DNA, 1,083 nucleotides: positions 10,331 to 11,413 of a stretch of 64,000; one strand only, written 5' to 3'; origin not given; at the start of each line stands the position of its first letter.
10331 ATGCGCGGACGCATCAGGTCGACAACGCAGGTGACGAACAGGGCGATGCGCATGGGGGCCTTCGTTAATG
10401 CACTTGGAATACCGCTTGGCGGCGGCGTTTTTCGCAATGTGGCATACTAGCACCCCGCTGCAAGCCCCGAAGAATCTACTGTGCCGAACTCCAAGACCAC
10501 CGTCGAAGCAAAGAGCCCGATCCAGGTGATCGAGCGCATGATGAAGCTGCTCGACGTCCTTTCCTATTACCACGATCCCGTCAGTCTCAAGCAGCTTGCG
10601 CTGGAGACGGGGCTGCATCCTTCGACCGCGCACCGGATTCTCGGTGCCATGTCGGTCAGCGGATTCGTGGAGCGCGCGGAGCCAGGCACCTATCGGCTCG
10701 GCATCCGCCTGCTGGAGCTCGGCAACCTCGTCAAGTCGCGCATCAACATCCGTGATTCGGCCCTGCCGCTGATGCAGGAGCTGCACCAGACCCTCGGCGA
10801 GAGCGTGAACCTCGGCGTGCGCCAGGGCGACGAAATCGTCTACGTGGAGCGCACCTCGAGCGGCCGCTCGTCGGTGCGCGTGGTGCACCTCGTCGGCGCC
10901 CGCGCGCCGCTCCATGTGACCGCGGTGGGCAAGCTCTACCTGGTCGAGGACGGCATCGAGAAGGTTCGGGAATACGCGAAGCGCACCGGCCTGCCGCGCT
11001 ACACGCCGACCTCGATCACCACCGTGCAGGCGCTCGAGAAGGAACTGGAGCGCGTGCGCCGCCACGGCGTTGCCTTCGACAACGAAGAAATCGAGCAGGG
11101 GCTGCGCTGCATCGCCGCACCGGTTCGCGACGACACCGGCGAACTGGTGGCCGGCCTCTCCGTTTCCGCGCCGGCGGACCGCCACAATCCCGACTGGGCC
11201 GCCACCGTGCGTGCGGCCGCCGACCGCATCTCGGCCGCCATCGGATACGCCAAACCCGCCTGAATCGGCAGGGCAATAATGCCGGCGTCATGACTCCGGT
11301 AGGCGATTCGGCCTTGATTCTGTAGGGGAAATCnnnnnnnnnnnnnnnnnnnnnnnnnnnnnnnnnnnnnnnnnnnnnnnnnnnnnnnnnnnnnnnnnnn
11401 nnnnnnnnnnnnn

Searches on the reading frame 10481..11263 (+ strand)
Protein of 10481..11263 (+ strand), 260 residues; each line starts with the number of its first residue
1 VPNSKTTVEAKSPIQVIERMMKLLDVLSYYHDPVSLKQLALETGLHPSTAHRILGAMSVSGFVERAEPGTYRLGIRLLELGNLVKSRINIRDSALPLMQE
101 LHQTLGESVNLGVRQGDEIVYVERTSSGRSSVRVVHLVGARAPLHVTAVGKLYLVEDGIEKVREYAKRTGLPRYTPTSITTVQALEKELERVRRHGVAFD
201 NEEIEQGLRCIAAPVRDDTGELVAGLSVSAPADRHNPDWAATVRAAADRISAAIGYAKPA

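Call 3: search_protein_families(library=pfam, proteins=[window:10481-11263:+], max_evalue=1)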
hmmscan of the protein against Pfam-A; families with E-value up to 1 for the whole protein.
window:10481-11263:+ (260 aa): 15 families
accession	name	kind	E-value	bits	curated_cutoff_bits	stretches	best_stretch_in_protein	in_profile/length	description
PF01614.24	IclR_C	-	1.2e-45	155.6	24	1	86-251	5-173/174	Bacterial transcriptional regulator IclR C-terminal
PF09339.16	HTH_IclR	-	5.7e-12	45.6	22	1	17-65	2-50/52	IclR helix-turn-helix domain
PF12802.13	MarR_2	-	8.2e-05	23.1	27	1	29-68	16-55/61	MarR family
PF25213.1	HVO_A0261_N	-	0.00015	22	35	1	22-73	15-63/86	HVO_A0261 N-terminal domain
PF17782.7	DprA_WH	-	0.00043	20.7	22.9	1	23-66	17-58/61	DprA winged helix domain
PF13338.12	AbiEi_4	-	0.003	18.1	25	1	22-73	2-48/49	Transcriptional regulator, AbiEi antitoxin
PF07704.17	PSK_trans_fac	-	0.018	16.4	28.3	1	161-217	13-61/82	Rv0623-like transcription factor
PF01590.32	GAF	-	0.022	15.7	22.4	1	153-254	25-133/133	GAF domain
PF01047.28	MarR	-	0.022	15.1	24.6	1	29-65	13-49/59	MarR family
PF08100.18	Dimerisation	-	0.031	14.5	25.6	1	21-72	28-82/93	O-methyltransferase dimerisation domain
PF13545.12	HTH_Crp_2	-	0.059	13.8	27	1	33-77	22-61/70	Crp-like helix-turn-helix domain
PF19595.4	DUF6100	-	0.066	13.3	27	1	154-222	112-179/222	Family of unknown function (DUF6100)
PF01978.25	TrmB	-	0.13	12.6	25.6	0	31-67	20-56/68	Sugar-specific transcriptional regulator TrmB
PF13412.12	HTH_24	-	0.13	12.3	21.9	1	33-63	17-47/48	Winged helix-turn-helix DNA-binding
PF02082.26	Rrf2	-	0.17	12.4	30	1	30-64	20-54/132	Iron-dependent Transcriptional regulator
